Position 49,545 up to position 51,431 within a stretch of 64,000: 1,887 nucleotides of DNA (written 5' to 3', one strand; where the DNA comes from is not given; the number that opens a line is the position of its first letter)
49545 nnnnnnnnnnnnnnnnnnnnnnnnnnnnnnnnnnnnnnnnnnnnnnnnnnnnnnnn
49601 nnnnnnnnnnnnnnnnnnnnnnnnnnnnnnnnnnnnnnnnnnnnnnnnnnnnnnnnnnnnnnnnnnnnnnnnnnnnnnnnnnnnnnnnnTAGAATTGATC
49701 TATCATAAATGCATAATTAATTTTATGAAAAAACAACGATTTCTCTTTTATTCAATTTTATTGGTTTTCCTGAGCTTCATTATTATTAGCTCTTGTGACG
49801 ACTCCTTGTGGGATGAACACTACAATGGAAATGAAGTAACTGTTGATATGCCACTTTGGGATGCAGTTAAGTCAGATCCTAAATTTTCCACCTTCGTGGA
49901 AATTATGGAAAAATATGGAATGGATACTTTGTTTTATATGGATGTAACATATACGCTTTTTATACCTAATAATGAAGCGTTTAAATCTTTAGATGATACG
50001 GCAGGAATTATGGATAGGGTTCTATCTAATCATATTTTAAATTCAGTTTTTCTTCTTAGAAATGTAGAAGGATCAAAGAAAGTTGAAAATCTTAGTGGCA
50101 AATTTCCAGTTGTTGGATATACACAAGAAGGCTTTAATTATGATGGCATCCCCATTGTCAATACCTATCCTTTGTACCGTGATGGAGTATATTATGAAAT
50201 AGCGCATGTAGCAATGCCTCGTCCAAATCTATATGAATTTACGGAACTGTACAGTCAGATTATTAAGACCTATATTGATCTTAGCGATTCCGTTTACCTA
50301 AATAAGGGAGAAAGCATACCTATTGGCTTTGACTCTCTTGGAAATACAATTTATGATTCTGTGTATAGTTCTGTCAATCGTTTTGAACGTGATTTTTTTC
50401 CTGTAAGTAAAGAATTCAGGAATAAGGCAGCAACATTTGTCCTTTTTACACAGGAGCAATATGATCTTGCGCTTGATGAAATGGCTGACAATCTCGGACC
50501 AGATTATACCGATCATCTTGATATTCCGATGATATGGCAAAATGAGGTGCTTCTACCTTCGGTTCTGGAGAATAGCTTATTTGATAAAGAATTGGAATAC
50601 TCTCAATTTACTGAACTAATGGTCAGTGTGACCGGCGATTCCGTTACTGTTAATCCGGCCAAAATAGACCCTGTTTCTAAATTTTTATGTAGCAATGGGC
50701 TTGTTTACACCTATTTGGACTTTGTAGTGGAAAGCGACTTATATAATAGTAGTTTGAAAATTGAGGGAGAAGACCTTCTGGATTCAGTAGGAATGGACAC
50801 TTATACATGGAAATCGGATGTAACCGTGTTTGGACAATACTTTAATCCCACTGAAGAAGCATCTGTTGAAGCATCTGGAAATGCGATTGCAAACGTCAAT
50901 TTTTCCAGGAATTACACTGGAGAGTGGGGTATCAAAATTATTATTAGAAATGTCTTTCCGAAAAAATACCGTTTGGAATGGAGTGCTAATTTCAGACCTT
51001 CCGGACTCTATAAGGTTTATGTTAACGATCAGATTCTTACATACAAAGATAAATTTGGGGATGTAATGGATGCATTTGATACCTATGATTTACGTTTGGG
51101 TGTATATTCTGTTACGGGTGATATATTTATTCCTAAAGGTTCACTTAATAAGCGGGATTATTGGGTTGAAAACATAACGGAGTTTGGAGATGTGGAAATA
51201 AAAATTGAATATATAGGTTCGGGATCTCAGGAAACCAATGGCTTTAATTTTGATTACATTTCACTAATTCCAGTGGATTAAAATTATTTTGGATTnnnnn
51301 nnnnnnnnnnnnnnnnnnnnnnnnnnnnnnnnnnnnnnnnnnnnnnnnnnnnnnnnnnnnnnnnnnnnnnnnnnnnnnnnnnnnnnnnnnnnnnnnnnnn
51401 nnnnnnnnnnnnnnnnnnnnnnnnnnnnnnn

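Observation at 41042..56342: Enzyme-free operon FAS1-SusC-SusD-FAS1-FAS1-SusC-SusD: tandem SusCD pairs decorated with fasciclin lipoproteins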

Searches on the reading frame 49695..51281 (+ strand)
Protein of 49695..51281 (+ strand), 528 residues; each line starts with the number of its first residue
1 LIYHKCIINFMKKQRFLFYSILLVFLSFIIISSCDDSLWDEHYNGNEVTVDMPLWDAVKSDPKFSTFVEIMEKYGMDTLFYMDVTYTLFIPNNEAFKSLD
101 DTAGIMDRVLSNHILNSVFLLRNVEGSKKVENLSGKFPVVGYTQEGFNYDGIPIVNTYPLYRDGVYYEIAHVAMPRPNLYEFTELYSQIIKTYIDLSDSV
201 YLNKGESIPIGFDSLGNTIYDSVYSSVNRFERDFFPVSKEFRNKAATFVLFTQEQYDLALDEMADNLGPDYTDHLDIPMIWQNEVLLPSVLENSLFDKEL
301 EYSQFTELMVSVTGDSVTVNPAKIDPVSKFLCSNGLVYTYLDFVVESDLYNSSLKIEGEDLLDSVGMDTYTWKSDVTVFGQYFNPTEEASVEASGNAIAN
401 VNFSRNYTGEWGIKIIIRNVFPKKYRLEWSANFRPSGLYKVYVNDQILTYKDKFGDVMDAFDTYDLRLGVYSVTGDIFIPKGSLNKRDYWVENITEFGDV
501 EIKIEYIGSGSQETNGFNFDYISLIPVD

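Call 5: search_protein_families(library=pfam, proteins=[window:49695-51281:+], max_evalue=0.01)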
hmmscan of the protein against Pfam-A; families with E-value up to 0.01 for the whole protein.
window:49695-51281:+ (528 aa): 1 family
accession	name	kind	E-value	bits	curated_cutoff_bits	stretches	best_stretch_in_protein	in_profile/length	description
PF02469.27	Fasciclin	-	8.2e-12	45.9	22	1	62-175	1-123/123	Fasciclin domain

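Call 6: search_protein_families(library=ncbifam, proteins=[window:49695-51281:+], max_evalue=0.01)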
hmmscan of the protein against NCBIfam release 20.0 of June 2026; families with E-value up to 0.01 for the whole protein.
window:49695-51281:+ (528 aa): 0 families

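Call 25: search_solved_structures(query=window:49725-51281:+, max_evalue=0.01)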
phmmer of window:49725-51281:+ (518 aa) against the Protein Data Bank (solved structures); distinct sequences matched with E-value up to 0.01: 12.
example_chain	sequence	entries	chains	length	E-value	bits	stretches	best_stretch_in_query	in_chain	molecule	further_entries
5yjh_A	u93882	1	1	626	1.4e-13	54.1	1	42-91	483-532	Periostin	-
5yjg_A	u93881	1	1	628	1.4e-13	54.1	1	42-91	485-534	Periostin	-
5nv6_A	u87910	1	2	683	7.8e-11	45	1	47-186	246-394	Transforming growth factor-beta-induced protein ig-h3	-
7as7_A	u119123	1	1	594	1.6e-10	44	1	47-186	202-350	Transforming growth factor-beta-induced protein ig-h3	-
7asg_A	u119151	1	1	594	1.7e-10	43.9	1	47-186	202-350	Transforming growth factor-beta-induced protein ig-h3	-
7asc_A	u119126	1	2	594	5.6e-10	42.2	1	47-186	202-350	Transforming growth factor-beta-induced protein ig-h3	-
5wt7_A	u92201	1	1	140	0.00013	24.5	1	42-92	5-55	Periostin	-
1x3b_A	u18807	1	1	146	0.0018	20.8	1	44-165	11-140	Transforming growth factor-beta induced protein IG-H3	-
9oek_A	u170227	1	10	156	0.0021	20.6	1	45-168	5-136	Transforming growth factor-beta-induced protein ig-h3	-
2ltb_A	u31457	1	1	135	0.0028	20.1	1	44-159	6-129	Transforming growth factor-beta-induced protein ig-h3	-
2vxp_A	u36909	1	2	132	0.0045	19.4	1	45-91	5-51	TRANSFORMING GROWTH FACTOR-BETA-INDUCED PROTEIN IG-H3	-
2ltc_A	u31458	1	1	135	0.0046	19.4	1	44-91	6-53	Transforming growth factor-beta-induced protein ig-h3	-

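Call 27: find_homologous_proteins(query=window:49725-51281:+, max_evalue=0.00001)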
Query window:49725-51281:+ (518 aa): 378 proteins with E <= 0.00001 among 8000 candidates; the best 120 are listed.
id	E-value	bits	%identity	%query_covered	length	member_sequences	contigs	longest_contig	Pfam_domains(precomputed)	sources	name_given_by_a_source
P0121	0.0e+0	1172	100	100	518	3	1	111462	PF02469.28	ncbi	-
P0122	7.0e-252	855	72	100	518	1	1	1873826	PF02469.28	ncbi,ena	-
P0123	1.0e-225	769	65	100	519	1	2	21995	PF02469.28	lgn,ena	-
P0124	8.7e-225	766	64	100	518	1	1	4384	PF02469.28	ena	-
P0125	2.2e-206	705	59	99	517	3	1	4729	PF02469.28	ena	-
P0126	2.7e-203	695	61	100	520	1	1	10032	PF02469.28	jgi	jgi:hypothetical protein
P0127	2.4e-201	689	58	100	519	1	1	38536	PF02469.28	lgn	-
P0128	1.2e-192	660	56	100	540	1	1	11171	PF02469.28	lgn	-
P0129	3.0e-187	642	59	92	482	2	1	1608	-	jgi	jgi:hypothetical protein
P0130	1.2e-185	637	56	97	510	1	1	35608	PF02469.28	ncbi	-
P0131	1.3e-182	627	56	98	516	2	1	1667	PF02469.28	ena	-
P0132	1.7e-180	620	56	96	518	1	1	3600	PF02469.28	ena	-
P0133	5.0e-180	618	55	96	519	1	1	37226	PF02469.28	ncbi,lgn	-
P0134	5.5e-180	618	54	98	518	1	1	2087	PF02469.28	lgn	-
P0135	3.0e-179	616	55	99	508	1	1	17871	PF02469.28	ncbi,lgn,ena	-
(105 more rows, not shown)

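Call 29: find_encoding_contigs(protein=P0121, flank=10000, max_places=2)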
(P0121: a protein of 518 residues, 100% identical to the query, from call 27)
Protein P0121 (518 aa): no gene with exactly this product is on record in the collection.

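Call 30: find_related_loci(query=A1, collection=genome_contigs, flank=10000)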
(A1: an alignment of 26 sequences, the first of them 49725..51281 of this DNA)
Query A1 (518 aa) in genome_contigs; peptide patterns used: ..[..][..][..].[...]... (x = any residue, [..] = any of these).
50 stretches matched a pattern; 21 encode a relative of the query (tblastn E <= 1e-3); 21 distinct loci.
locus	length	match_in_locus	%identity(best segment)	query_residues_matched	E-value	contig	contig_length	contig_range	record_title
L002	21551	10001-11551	72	1-518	0e+0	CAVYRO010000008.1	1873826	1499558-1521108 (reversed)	MAG: uncultured Bacteroidales bacterium isolate MFD05684.bin.1.228 genome assembly, contig: contig_64193, whole genome s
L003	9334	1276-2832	64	1-518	0e+0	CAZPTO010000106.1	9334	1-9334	MAG TPA_asm: uncultured Bacteroidaceae bacterium isolate binchicken_co13_402 genome assembly, contig: NODE_11932_length_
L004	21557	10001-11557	55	1-518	0e+0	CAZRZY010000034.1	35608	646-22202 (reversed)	MAG TPA_asm: uncultured Bacteroides sp. isolate SRP141376_co3_418 genome assembly, contig: NODE_3029_length_35608_cov_4.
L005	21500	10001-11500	55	22-518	2e-180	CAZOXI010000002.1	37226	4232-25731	MAG TPA_asm: uncultured Bacteroidaceae bacterium isolate binchicken_co17_397 genome assembly, contig: NODE_3201_length_3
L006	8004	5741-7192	54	24-517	4e-174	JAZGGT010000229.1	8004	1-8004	MAG: Bacteroidales bacterium isolate SCS5bin.21 SCS5bin.21_229, whole genome shotgun sequence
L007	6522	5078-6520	53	23-512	2e-174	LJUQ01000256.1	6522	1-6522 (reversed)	MAG: Bacteroides sp. SM23_62_1 WORSMTZ_38434, whole genome shotgun sequence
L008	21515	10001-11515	48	12-516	2e-161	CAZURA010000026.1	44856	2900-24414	MAG TPA_asm: uncultured Bacteroides sp. isolate SRP077602_co5_373 genome assembly, contig: NODE_3956_length_44856_cov_6.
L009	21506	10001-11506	48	4-518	2e-156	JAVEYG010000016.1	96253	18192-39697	MAG: Prolixibacteraceae bacterium isolate BF4_24 NODE_588_length_96253_cov_13.533685_Biofilm4, whole genome shotgun sequ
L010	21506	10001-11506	46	2-517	2e-148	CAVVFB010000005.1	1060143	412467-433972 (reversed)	MAG: uncultured Bacteroidetes bacterium isolate MFD04716.bin.2.43 genome assembly, contig: contig_13320, whole genome sh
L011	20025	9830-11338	45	2-517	9e-148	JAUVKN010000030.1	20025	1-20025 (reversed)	MAG: Bacteroidia bacterium isolate CSMAG_481 CSMAG_481_k141_2446848_length_20025_cov_9.0000, whole genome shotgun sequen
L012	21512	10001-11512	46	1-517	9e-147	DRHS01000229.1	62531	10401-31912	MAG TPA_asm: Bacteroides sp. isolate HyVt-375 HyVt-375_k145_759186, whole genome shotgun sequence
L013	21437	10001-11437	43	29-516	7e-132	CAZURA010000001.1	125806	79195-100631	MAG TPA_asm: uncultured Bacteroides sp. isolate SRP077602_co5_373 genome assembly, contig: NODE_379_length_125806_cov_6.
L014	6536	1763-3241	41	15-516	4e-130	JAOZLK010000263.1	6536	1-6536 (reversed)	MAG: Bacteroidales bacterium isolate GMC10.metabat2.103 NODE_14834_length_6536_cov_5.765777, whole genome shotgun sequen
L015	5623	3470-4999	39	2-516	2e-129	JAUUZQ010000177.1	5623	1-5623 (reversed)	MAG: Bacteroidales bacterium isolate CSMAG_197 CSMAG_197_k127_5895684_length_5623_cov_13.3836, whole genome shotgun sequ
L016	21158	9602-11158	43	1-518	2e-128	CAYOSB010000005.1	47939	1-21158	MAG TPA_asm: uncultured Bacteroidaceae bacterium isolate SRP141376_co4_139 genome assembly, contig: NODE_1324_length_479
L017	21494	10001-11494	41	10-516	4e-128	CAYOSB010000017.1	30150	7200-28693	MAG TPA_asm: uncultured Bacteroidaceae bacterium isolate SRP141376_co4_139 genome assembly, contig: NODE_2757_length_301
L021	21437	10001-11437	41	29-516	7e-128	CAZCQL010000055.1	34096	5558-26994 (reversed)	MAG TPA_asm: uncultured Bacteroides sp. isolate binchicken_co275_179 genome assembly, contig: NODE_1336_length_34096_cov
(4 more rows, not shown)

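Call 36: search_protein_families(library=pfam, proteins=[L002:17007-17876:+, L002:19301-20371:+, L004:16720-20412:+, L005:16961-19246:-, L005:19237-20676:-, L008:17688-19868:-, L008:20023-21513:-, L009:16969-20568:+, L010:16664-19201:+, L010:19283-21502:-], max_evalue=0.00001)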
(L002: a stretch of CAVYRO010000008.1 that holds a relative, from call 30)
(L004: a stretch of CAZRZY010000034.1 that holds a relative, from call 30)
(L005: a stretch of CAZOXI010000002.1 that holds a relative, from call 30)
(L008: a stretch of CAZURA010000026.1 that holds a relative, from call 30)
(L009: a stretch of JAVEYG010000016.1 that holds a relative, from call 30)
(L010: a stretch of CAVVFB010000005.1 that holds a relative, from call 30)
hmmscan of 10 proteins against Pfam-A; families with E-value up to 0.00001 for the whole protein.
L002:17007-17876:+ (290 aa): 1 family
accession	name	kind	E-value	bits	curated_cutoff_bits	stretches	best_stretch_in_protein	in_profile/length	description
PF19578.4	DUF6090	-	5e-06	26.9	23.5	1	45-186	1-138/182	Family of unknown function (DUF6090)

L002:19301-20371:+ (357 aa): 0 families

L004:16720-20412:+ (1231 aa): 3 families
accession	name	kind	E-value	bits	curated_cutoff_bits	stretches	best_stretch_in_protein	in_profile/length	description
PF02018.23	CBM_4_9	-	1.3e-15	58.4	25.9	1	441-557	2-120/136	Carbohydrate binding domain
PF13320.12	GH123_cat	-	1e-14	55.1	23.1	1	877-1010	65-190/324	Glycoside hydrolase 123, catalytic domain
PF22680.2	Glyco_hydro_123_N_2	-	1.7e-07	31.6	27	1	756-798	96-138/142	Glycoside hydrolase 123 N-terminal domain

L005:16961-19246:- (762 aa): 1 family
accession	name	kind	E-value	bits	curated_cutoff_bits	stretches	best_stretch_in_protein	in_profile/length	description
PF13229.12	Beta_helix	-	3e-10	40.4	25.9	1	333-496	9-158/158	Right handed beta helix region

L005:19237-20676:- (480 aa): 3 families
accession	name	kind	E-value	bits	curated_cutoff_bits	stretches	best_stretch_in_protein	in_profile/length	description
PF00083.30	Sugar_tr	-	1.8e-127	426.4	22.3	1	21-459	2-452/452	Sugar (and other) transporter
PF07690.21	MFS_1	-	2.8e-39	135.4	33.4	1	26-402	3-339/347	Major Facilitator Superfamily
PF06609.19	TRI12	-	1.8e-10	40.4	23.2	1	41-222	67-240/599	Fungal trichothecene efflux pump (TRI12)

L008:17688-19868:- (727 aa): 3 families
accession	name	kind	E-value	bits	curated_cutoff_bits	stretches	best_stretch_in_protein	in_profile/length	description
PF00884.28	Sulfatase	-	8.5e-36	124.2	25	1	40-342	1-299/301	Sulfatase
PF16347.10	SGSH_C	-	2.4e-13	51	29.3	1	291-427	1-143/154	N-sulphoglucosamine sulphohydrolase, C-terminal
PF01663.27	Phosphodiest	-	2.2e-10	41.1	23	0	43-110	2-66/342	Type I phosphodiesterase / nucleotide pyrophosphatase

L008:20023-21513:- (497 aa): 1 family
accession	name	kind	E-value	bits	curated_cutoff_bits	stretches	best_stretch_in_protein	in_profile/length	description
PF18962.6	Por_Secre_tail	-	3.3e-12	46.9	27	1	427-494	2-73/75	Secretion system C-terminal sorting domain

L009:16969-20568:+ (1200 aa): 2 families
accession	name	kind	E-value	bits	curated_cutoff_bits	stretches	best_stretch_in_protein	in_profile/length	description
PF00932.25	LTD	-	1e-10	42.4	34.3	0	54-124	5-70/109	Lamin Tail Domain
PF18962.6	Por_Secre_tail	-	1e-09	39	27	1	1129-1193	1-70/75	Secretion system C-terminal sorting domain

L010:16664-19201:+ (846 aa): 3 families
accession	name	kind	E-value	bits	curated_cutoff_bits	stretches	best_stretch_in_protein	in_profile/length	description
PF17389.8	Bac_rhamnosid6H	-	5.7e-12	46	24.5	1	420-653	33-256/339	Bacterial alpha-L-rhamnosidase 6 hairpin glycosidase domain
PF17390.7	Bac_rhamnosid_C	-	2.9e-09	37.1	22.1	1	734-800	1-66/78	Bacterial alpha-L-rhamnosidase C-terminal domain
PF01204.24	Trehalase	-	4.9e-06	26.1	21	1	563-644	310-395/512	Trehalase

L010:19283-21502:- (740 aa): 0 families

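Call 37: search_protein_families(library=pfam, proteins=[L011:16544-17767:+, L011:17818-18954:+, L012:16651-18198:+, L012:18152-19396:+, L012:19416-20852:+, L013:16513-20673:-, L016:16426-20316:+, L017:16674-18254:+, L017:18403-20187:-, L021:16532-20710:-], max_evalue=0.00001)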
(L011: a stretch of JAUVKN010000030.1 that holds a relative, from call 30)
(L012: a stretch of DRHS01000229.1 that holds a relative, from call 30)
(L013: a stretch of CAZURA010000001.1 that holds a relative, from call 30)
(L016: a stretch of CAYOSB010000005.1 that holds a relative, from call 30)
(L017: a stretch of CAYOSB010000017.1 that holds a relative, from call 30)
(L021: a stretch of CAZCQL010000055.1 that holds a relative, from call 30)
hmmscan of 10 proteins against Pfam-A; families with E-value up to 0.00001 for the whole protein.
L011:16544-17767:+ (408 aa): 1 family
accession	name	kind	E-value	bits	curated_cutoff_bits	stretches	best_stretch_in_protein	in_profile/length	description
PF14307.12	Glyco_tran_WbsX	-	2e-51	176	25.1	1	45-399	2-350/350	Glycosyltransferase WbsX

L011:17818-18954:+ (379 aa): 0 families

L012:16651-18198:+ (516 aa): 3 families
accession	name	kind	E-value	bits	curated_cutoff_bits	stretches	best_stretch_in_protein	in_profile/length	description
PF00884.28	Sulfatase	-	8.2e-52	176.8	25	1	53-367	1-300/301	Sulfatase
PF16347.10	SGSH_C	-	1.5e-15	58.1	29.3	1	322-463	8-150/154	N-sulphoglucosamine sulphohydrolase, C-terminal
PF01663.27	Phosphodiest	-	2.8e-15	57.2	23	1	55-309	1-220/342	Type I phosphodiesterase / nucleotide pyrophosphatase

L012:18152-19396:+ (415 aa): 1 family
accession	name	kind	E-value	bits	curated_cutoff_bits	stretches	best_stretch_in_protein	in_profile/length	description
PF14307.12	Glyco_tran_WbsX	-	9.7e-47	160.5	25.1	1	52-407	2-350/350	Glycosyltransferase WbsX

L012:19416-20852:+ (479 aa): 2 families
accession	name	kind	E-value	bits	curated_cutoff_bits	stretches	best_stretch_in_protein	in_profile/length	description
PF00884.28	Sulfatase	-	1.9e-60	205.1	25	1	30-340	1-298/301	Sulfatase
PF16347.10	SGSH_C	-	9.1e-09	36.1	29.3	1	299-430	9-151/154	N-sulphoglucosamine sulphohydrolase, C-terminal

L013:16513-20673:- (1387 aa): 7 families
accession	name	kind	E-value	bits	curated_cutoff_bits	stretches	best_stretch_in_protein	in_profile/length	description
PF07494.17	Reg_prop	-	3.1e-34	113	20.4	0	603-625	1-23/24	Two component regulator propeller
PF00072.30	Response_reg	-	2.7e-23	82.7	30.2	1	1134-1243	2-110/111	Response regulator receiver domain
PF02518.31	HATPase_c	-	1.8e-21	77.1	26.4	1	974-1088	2-109/111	Histidine kinase-, DNA gyrase B-, and HSP90-like ATPase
PF12833.13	HTH_18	-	3.8e-18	66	33.6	1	1299-1376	1-78/80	Helix-turn-helix domain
PF00165.29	HTH_AraC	-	1.4e-12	47.8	26.6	1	1338-1375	1-40/42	Bacterial regulatory helix-turn-helix proteins, AraC family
PF07495.19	Y_Y_Y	-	6e-12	45.7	26.6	1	742-806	2-65/65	Y_Y_Y domain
PF00512.31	HisKA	-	4.4e-09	36.7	26.9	1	860-927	1-66/66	His Kinase A (phospho-acceptor) domain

L016:16426-20316:+ (1297 aa): 5 families
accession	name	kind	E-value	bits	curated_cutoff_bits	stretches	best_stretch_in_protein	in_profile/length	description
PF18998.6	Flg_new_2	-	2.3e-70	233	23.6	6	1145-1210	2-71/73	Divergent InlB B-repeat domain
PF13229.12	Beta_helix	-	2.6e-27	95.8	25.9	2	116-268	8-158/158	Right handed beta helix region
PF09479.16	Flg_new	-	8.1e-14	51.9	27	0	1152-1203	8-61/65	Listeria-Bacteroides repeat domain (List_Bact_rpt)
PF18962.6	Por_Secre_tail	-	2.3e-11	44.2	27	1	1225-1295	1-74/75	Secretion system C-terminal sorting domain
PF05048.19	NosD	-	2.1e-08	34.3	23.6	0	160-333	17-188/212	Periplasmic copper-binding protein (NosD)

L017:16674-18254:+ (527 aa): 3 families
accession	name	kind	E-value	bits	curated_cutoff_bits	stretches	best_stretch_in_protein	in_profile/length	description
PF00884.28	Sulfatase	-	9.3e-41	140.5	25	1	43-326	1-300/301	Sulfatase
PF16347.10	SGSH_C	-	4.4e-17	63.1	29.3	1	284-349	10-75/154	N-sulphoglucosamine sulphohydrolase, C-terminal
PF01663.27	Phosphodiest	-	4.9e-09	36.7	23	0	242-277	187-222/342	Type I phosphodiesterase / nucleotide pyrophosphatase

L017:18403-20187:- (595 aa): 0 families

L021:16532-20710:- (1393 aa): 9 families
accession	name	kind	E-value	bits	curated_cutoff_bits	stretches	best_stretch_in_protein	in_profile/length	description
PF07494.17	Reg_prop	-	1.2e-30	102.1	20.4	0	612-634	1-23/24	Two component regulator propeller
PF00072.30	Response_reg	-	2.6e-22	79.5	30.2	1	1143-1252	2-110/111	Response regulator receiver domain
PF02518.31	HATPase_c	-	6.8e-22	78.5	26.4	1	983-1097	2-109/111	Histidine kinase-, DNA gyrase B-, and HSP90-like ATPase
PF12833.13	HTH_18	-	3.9e-18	66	33.6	1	1308-1384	1-77/80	Helix-turn-helix domain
PF00165.29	HTH_AraC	-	5e-11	42.9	26.6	1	1347-1384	1-40/42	Bacterial regulatory helix-turn-helix proteins, AraC family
PF00512.31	HisKA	-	5.9e-11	42.7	26.9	1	870-936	2-66/66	His Kinase A (phospho-acceptor) domain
PF07495.19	Y_Y_Y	-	1.1e-08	35.2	26.6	1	753-815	4-65/65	Y_Y_Y domain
PF23748.1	Beta-prop_LRRK2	-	2.9e-07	30.3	26.9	0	563-602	265-304/359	LRRK2 beta propeller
PF16819.11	DUF5074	-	2.1e-06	27.5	27.2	0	234-319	141-217/353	Domain of unknown function (DUF5074)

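Call 43: predict_structure(alignment_id=A1)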
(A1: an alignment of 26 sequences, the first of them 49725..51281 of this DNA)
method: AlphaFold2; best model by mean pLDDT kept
length: 518 residues; sequences in the alignment: 26
mean_pLDDT: 88.5   pTM: 0.74
mean pLDDT of the five models: 88.5, 87.9, 87.1, 87.1, 86.6
residues with pLDDT >= 90: 313; 70-90: 179; 50-70: 13; < 50: 13
segments of 3 or more residues with pLDDT < 50: 25-35
pLDDT, mean of each block of 10 residues (from residue 1): 68 83 52 57 93 93 89 90 82 73 91 85 90 89 92 93 91 92 83 82 83 81 86 90 95 90 93 92 91 94 89 93 93 91 93 89 92 93 93 89 95 95 93 97 92 94 93 95 92 94 89 93
secondary structure, 60 per line:
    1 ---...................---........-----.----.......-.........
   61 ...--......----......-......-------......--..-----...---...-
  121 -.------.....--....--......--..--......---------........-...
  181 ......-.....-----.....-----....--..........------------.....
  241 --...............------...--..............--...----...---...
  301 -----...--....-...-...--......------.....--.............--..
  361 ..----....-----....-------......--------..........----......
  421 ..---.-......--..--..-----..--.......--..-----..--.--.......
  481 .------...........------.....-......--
elements in order: H4-22 H26-33 H44-50 H52-63 H66-71 E76-81 H83-88 H96-101 E117-119 E129-133 E136-139 E142-147 E154-159 H169-176 H178-186 E188-192 E198-202 E208-211 E214-218 H219-223 E236-240 H243-257 H269-282 E285-287 E298-300 E306-308 E320-322 E325-330 H337-341 E344-347 H348-351 E352-356 E359-362 E367-370 E376-379 E387-392 E401-410 E415-422 E428-433 H453-457 E474-481 E488-498 E505-509 E511-516

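Call 60: search_solved_structures(query=A1, max_evalue=10)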
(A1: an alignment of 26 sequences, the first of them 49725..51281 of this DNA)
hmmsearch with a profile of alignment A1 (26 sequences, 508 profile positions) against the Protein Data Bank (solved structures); distinct sequences matched with E-value up to 10: 24.
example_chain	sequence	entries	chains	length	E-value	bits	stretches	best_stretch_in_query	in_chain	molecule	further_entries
5yjh_A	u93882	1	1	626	5.2e-31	111.3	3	39-164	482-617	Periostin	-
5yjg_A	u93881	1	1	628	5.3e-31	111.3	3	39-164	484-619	Periostin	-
5nv6_A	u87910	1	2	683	1.5e-29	106.6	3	42-165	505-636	Transforming growth factor-beta-induced protein ig-h3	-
7as7_A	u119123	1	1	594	3.2e-29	105.4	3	42-161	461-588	Transforming growth factor-beta-induced protein ig-h3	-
7asg_A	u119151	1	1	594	3.9e-29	105.2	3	42-161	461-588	Transforming growth factor-beta-induced protein ig-h3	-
7asc_A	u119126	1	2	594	1e-28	103.8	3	36-169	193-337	Transforming growth factor-beta-induced protein ig-h3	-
9oek_A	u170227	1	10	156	5.6e-12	48.6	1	42-165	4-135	Transforming growth factor-beta-induced protein ig-h3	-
1x3b_A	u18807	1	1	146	8.7e-12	47.9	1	42-163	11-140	Transforming growth factor-beta induced protein IG-H3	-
5wt7_A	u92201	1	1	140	1.3e-11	47.4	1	38-163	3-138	Periostin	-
2ltb_A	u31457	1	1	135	1.4e-11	47.2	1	42-163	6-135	Transforming growth factor-beta-induced protein ig-h3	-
2ltc_A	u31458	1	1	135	2.9e-11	46.2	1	42-161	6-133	Transforming growth factor-beta-induced protein ig-h3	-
2vxp_A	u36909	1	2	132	3.2e-11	46.1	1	42-160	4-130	TRANSFORMING GROWTH FACTOR-BETA-INDUCED PROTEIN IG-H3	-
5y6p_A1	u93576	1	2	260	2.7e-06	29.8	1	41-163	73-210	LRC6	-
6kgx_bH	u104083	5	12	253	0.00033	22.9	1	36-163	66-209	LRC6 | FAS1 domain-containing protein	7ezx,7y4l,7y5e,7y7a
6tjv_Q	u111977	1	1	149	0.0018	20.5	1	44-124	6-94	Tll0220 protein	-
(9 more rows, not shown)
